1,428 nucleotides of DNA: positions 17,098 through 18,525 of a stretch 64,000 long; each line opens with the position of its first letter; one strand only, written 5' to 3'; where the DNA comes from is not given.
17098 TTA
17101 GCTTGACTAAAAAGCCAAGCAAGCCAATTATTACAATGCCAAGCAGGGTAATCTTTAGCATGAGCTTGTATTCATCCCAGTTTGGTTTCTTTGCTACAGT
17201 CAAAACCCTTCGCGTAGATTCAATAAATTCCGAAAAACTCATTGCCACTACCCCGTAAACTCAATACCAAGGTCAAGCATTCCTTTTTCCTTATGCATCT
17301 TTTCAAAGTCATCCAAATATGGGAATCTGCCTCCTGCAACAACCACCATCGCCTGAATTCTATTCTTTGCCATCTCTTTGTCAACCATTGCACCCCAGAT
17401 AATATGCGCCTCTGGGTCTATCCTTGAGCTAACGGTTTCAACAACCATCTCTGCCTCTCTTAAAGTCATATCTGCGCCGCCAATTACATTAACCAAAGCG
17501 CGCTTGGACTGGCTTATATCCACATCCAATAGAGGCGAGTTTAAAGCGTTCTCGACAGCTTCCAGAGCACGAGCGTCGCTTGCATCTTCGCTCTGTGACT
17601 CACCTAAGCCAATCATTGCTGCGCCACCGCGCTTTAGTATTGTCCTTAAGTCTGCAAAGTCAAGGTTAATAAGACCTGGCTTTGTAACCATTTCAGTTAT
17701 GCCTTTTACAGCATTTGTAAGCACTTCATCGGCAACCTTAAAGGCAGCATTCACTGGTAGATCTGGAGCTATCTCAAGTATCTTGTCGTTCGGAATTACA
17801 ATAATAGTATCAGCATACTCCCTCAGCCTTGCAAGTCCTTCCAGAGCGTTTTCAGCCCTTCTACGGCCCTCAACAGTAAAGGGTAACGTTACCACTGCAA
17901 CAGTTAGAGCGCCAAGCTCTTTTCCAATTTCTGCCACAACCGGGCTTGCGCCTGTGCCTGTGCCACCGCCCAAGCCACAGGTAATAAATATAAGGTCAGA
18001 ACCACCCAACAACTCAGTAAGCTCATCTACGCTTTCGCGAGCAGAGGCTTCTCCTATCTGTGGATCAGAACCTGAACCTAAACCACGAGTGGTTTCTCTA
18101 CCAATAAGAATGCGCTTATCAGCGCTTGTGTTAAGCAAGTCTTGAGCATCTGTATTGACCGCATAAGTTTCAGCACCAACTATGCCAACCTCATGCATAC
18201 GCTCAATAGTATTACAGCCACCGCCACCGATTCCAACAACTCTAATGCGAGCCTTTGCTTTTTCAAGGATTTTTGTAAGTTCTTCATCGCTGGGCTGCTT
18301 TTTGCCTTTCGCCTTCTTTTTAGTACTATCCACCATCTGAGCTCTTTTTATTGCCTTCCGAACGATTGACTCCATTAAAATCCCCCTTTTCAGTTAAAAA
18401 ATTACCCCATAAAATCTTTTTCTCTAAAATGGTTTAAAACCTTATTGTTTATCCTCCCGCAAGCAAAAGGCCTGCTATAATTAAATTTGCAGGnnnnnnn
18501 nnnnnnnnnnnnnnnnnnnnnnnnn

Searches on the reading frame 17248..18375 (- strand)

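Call 63: search_protein_families(library=pfam, proteins=[window:17248-18375:-], max_evalue=0.0001)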
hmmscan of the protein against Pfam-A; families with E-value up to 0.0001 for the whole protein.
window:17248-18375:- (375 aa): 2 families
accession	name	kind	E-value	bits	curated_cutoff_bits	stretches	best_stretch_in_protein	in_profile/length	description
PF00091.31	Tubulin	-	9.1e-47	160.2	33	1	44-203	2-189/190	Tubulin/FtsZ family, GTPase domain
PF12327.13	FtsZ_C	-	4.1e-28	98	27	1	251-348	1-93/95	FtsZ family, C-terminal domain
